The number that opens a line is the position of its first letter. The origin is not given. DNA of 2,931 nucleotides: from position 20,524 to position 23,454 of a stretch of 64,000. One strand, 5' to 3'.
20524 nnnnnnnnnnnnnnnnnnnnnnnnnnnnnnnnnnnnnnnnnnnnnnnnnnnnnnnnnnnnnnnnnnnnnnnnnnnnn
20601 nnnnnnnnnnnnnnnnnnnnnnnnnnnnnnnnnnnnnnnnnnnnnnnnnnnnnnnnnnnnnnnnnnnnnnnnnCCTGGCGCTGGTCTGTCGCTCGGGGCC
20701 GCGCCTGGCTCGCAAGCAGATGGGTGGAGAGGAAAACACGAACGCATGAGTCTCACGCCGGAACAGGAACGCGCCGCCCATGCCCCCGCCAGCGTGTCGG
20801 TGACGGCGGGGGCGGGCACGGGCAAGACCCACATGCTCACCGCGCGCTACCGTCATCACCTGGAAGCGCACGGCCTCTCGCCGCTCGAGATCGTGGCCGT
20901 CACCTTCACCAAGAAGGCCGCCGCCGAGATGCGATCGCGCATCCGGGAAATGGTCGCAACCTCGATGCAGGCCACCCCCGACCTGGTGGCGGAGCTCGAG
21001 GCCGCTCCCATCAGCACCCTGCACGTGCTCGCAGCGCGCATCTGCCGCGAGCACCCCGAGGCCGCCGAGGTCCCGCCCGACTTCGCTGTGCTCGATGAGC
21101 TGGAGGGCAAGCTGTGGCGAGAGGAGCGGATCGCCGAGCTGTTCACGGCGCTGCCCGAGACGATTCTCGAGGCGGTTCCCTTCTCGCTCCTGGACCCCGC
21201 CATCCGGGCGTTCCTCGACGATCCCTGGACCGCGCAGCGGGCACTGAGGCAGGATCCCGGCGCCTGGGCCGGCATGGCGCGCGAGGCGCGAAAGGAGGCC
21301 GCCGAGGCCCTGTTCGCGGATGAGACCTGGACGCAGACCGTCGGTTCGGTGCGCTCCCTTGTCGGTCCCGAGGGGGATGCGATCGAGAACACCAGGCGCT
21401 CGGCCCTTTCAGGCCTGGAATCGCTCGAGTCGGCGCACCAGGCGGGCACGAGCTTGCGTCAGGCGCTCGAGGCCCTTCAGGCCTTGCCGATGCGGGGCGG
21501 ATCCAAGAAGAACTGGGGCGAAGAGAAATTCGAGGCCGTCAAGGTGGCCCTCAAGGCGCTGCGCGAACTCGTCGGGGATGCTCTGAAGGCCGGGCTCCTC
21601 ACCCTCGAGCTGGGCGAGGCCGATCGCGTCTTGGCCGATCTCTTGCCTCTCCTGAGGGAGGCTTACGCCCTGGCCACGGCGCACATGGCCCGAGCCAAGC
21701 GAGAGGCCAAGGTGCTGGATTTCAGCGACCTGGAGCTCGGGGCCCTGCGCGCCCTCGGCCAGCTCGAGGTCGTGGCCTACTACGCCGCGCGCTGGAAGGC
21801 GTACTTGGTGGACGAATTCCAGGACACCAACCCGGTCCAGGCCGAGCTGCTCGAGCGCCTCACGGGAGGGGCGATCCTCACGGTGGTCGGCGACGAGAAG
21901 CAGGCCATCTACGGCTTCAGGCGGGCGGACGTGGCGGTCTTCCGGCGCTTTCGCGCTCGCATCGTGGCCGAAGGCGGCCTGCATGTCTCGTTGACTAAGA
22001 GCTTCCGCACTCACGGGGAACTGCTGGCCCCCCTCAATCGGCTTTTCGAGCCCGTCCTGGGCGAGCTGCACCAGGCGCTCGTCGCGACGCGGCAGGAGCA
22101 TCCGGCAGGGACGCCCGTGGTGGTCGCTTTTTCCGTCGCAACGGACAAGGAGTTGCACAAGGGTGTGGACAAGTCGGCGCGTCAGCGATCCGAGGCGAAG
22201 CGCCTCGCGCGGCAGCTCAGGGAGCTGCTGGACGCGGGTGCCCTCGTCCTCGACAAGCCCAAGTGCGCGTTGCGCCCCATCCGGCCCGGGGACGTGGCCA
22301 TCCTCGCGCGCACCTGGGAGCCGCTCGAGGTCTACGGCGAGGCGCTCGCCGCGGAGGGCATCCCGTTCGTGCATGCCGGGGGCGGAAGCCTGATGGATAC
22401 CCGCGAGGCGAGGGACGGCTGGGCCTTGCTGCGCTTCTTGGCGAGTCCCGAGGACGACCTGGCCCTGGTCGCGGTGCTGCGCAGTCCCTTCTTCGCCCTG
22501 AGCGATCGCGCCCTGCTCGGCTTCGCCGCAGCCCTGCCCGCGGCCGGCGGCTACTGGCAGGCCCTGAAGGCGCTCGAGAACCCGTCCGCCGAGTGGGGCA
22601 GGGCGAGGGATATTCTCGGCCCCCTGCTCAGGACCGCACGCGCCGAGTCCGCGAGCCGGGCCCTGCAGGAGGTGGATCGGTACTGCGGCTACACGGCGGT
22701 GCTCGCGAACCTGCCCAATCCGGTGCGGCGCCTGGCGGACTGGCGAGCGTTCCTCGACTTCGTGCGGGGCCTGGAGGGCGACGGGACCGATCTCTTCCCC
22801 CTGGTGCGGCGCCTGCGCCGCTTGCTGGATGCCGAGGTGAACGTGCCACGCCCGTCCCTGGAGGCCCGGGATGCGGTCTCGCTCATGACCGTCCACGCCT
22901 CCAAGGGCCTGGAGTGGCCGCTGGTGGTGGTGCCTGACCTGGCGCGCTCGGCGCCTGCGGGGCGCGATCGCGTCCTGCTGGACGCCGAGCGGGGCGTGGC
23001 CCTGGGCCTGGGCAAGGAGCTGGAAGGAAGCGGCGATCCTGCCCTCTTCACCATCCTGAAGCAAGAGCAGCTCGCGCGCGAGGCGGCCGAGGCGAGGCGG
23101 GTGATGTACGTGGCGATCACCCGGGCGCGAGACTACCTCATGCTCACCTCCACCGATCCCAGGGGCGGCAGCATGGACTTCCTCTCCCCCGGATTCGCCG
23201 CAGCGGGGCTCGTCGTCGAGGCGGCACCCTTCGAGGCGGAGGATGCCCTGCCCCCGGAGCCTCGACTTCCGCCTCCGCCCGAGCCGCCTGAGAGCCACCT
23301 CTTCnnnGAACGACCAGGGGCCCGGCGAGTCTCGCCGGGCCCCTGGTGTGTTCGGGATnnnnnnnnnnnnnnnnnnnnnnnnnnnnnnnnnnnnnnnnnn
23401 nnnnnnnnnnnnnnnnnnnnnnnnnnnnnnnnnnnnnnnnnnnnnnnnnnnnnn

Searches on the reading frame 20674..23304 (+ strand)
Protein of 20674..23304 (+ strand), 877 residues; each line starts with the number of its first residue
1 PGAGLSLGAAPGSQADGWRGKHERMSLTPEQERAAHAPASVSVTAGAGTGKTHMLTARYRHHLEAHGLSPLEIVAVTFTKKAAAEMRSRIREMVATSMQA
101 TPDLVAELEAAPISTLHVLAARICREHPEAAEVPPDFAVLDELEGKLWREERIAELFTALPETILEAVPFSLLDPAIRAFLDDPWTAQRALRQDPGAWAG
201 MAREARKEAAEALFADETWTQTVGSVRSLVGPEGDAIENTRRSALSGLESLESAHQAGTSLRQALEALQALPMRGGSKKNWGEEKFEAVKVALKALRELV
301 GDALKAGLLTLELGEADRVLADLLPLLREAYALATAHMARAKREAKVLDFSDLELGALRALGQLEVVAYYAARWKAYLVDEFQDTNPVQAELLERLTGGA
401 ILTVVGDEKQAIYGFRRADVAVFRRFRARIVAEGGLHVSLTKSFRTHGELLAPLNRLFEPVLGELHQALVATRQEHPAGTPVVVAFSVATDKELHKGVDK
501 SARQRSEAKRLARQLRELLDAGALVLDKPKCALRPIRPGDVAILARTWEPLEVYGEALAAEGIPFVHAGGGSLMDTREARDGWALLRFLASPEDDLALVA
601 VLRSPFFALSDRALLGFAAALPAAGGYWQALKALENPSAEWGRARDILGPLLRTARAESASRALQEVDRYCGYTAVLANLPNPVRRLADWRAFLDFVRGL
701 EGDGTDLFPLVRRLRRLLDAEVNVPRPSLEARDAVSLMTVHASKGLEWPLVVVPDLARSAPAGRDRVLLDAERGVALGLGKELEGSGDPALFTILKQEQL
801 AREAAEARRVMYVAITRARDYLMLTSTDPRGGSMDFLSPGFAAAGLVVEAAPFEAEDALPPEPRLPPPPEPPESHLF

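Call 68: search_protein_families(library=pfam, proteins=[window:20674-23304:+], max_evalue=0.00001)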
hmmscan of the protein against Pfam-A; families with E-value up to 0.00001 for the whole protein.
window:20674-23304:+ (877 aa): 5 families
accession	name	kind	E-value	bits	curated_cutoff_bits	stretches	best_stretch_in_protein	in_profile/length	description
PF00580.27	UvrD-helicase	-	7.5e-54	183.7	23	1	27-427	1-267/271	UvrD/REP helicase N-terminal domain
PF13361.12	UvrD_C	-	5.2e-21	75.9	25.6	2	730-826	282-347/350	UvrD-like helicase C-terminal domain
PF13245.12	AAA_19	-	5.8e-19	69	25.1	1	38-416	11-134/134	AAA domain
PF13538.12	UvrD_C_2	-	6.5e-10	39.2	27.4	0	737-760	4-29/52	UvrD-like helicase C-terminal domain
PF13604.12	AAA_30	-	3.1e-07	30.7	27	0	27-91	2-67/191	AAA domain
